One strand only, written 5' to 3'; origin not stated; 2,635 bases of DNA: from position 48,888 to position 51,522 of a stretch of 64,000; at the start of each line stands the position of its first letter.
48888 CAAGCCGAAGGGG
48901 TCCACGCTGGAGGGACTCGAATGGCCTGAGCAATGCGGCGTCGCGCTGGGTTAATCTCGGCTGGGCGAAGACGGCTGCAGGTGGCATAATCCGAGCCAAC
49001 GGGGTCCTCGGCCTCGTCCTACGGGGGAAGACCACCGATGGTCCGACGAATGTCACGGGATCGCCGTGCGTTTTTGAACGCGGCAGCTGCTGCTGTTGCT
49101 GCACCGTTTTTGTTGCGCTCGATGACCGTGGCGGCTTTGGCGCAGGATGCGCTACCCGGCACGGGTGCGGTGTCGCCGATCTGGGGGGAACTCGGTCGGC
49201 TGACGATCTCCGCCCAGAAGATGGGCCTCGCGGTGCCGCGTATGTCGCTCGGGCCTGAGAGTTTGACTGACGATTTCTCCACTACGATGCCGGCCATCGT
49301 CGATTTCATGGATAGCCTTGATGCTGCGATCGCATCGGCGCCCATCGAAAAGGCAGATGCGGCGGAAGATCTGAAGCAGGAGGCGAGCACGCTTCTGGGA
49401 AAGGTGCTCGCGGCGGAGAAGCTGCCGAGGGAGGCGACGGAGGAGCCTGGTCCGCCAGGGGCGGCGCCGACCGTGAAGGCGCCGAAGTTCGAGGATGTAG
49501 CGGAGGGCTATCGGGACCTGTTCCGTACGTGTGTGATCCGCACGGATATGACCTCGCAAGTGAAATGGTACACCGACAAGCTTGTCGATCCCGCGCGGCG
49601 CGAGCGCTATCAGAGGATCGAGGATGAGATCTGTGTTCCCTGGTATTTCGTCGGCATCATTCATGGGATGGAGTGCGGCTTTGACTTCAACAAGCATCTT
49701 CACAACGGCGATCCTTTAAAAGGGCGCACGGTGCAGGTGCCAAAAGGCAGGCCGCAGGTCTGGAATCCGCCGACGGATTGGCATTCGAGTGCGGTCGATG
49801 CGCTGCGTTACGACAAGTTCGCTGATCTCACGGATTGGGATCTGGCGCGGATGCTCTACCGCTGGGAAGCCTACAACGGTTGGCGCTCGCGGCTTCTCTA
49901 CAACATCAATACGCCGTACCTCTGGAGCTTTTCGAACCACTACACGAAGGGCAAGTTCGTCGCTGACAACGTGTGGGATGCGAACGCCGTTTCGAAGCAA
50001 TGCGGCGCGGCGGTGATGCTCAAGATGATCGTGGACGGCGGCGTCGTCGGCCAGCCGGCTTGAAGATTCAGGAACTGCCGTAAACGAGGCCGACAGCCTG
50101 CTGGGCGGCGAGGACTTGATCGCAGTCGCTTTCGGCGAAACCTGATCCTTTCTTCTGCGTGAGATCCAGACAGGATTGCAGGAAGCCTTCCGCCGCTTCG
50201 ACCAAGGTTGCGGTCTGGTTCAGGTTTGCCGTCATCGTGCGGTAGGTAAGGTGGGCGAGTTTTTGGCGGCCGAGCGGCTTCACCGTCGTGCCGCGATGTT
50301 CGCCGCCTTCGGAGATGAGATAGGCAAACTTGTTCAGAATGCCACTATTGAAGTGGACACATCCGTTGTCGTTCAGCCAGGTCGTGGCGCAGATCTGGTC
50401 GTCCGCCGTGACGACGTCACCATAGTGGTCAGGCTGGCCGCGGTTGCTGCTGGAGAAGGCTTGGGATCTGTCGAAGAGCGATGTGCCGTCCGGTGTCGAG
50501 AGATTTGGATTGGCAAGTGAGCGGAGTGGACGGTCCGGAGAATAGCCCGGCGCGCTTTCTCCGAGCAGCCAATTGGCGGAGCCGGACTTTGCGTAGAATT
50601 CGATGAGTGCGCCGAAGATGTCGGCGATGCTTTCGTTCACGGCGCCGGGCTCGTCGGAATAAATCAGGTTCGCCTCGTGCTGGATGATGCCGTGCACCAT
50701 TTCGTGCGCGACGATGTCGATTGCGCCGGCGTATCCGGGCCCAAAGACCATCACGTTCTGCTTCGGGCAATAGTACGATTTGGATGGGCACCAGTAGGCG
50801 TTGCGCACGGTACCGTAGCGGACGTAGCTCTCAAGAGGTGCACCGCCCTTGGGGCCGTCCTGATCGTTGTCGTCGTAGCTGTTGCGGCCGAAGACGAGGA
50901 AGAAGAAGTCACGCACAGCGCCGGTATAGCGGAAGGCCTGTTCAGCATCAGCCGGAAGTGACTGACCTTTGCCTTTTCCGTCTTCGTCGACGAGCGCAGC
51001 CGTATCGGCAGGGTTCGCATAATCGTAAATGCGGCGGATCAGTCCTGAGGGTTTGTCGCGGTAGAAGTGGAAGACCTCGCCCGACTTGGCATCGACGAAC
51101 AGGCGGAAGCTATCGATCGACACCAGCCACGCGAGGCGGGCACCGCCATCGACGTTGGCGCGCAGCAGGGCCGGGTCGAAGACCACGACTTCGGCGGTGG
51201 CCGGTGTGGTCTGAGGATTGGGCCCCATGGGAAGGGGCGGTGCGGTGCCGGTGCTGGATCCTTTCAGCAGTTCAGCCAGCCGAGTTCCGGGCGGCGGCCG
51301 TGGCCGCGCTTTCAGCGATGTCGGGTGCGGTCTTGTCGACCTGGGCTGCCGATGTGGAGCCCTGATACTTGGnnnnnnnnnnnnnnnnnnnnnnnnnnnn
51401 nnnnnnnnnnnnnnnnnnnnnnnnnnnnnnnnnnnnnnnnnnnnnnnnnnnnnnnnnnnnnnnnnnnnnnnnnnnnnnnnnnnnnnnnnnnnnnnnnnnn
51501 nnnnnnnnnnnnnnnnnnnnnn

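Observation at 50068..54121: One frame joins an S8 subtilase, Ca-binding DxDxDG loops and an M4 thermolysin pro-enzyme: candidate ~1,350-aa dual protease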

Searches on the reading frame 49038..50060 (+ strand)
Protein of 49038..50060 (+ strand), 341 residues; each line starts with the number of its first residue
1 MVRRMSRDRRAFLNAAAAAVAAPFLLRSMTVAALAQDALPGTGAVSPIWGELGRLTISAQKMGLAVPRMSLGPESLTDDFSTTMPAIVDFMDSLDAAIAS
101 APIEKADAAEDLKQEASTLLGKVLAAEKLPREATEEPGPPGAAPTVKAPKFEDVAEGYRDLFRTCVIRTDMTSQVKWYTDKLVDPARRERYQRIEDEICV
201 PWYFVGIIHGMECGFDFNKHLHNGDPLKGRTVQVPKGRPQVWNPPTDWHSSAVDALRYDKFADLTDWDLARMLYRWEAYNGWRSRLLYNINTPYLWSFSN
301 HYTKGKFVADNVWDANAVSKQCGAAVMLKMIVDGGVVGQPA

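Call 38: search_protein_families(library=pfam, proteins=[window:49038-50060:+], max_evalue=0.05)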
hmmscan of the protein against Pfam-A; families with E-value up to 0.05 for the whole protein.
window:49038-50060:+ (341 aa): 0 families

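Call 40: search_solved_structures(query=window:49038-50060:+, max_evalue=1)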
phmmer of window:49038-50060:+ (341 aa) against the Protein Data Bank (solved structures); distinct sequences matched with E-value up to 1: 0.

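Call 41: search_protein_families(library=ncbifam, proteins=[window:49038-50060:+], max_evalue=0.05)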
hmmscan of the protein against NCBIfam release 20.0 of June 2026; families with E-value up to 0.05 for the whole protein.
window:49038-50060:+ (341 aa): 0 families

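Call 71: find_encoding_contigs(protein=window:49038-50060:+, flank=7000, max_places=4)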
Protein window:49038-50060:+ (341 aa): no gene with exactly this product is on record in the collection.

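Call 73: find_homologous_proteins(query=window:49038-50060:+, max_evalue=0.001)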
Query window:49038-50060:+ (341 aa): 2639 proteins with E <= 0.001 among 8000 candidates; the best 120 are listed.
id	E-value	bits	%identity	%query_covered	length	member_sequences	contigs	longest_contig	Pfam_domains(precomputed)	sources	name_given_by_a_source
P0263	2.0e-226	769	97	100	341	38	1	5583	-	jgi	jgi:lysozyme family protein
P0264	1.3e-206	704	88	100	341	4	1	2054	-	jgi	jgi:lysozyme family protein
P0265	1.1e-204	697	87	100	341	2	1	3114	-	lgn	-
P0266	1.9e-201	687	86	100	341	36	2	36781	-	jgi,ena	-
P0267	3.6e-201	686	85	100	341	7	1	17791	-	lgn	-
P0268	3.7e-200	682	85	100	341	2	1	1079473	-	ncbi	-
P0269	2.1e-195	667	82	100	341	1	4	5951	-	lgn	-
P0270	4.2e-192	656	80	100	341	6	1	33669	-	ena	-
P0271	4.3e-191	653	82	98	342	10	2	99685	-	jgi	jgi:lysozyme family protein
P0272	1.0e-190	651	82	98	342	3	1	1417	-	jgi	jgi:lysozyme family protein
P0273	5.2e-190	649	80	100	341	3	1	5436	-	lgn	-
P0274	6.7e-190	649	80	100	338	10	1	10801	-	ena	-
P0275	7.5e-190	648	80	100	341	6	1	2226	-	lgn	-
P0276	2.7e-189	647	82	100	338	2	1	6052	-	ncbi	ncbi:MAG: hypothetical protein ACM3L9_01140 [Deltaproteobacteria bacterium]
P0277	2.4e-188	643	79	100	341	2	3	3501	-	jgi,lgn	jgi:lysozyme family protein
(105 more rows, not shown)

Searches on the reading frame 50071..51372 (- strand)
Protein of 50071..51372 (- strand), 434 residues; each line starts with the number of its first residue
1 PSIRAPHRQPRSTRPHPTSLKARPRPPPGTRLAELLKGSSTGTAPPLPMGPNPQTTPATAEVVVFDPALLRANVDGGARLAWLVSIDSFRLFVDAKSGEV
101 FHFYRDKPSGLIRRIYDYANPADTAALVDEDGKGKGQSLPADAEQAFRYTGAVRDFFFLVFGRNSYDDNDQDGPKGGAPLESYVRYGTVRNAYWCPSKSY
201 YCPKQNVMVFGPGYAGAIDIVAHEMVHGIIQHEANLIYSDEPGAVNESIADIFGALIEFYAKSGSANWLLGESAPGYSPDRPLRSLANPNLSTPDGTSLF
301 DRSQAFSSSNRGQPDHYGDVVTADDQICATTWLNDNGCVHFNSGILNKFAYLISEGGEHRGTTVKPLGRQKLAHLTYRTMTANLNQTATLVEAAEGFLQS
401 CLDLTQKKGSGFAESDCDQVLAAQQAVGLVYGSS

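Call 8: search_protein_families(library=pfam, proteins=[window:50071-51372:-], max_evalue=0.1)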
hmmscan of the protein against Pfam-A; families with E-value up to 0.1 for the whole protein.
window:50071-51372:- (434 aa): 2 families
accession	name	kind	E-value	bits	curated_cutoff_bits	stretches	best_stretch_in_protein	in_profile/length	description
PF02868.21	Peptidase_M4_C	-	8.6e-33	114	24.4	1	234-408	1-149/165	Thermolysin metallopeptidase, alpha-helical domain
PF01447.24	Peptidase_M4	-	1.4e-09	39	22.4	1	142-231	64-145/145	Thermolysin metallopeptidase, catalytic domain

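Call 9: search_protein_families(library=ncbifam, proteins=[window:50071-51372:-], max_evalue=0.1)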
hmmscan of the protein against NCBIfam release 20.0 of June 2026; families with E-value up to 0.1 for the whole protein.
window:50071-51372:- (434 aa): 3 families
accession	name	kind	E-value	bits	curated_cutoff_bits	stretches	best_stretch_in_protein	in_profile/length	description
NF047971.1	ThermolysLepto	equivalog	1.2e-10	40.2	1350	1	155-293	360-509/776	M4 family metalopeptidase thermolysin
NF045902.1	MetaloprotProALeg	equivalog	1.4e-09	37.2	900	1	184-289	339-441/539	zinc metalloprotease ProA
NF033876.2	flagella_HExxH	equivalog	0.044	13.2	205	1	220-423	132-295/384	flagellinolysin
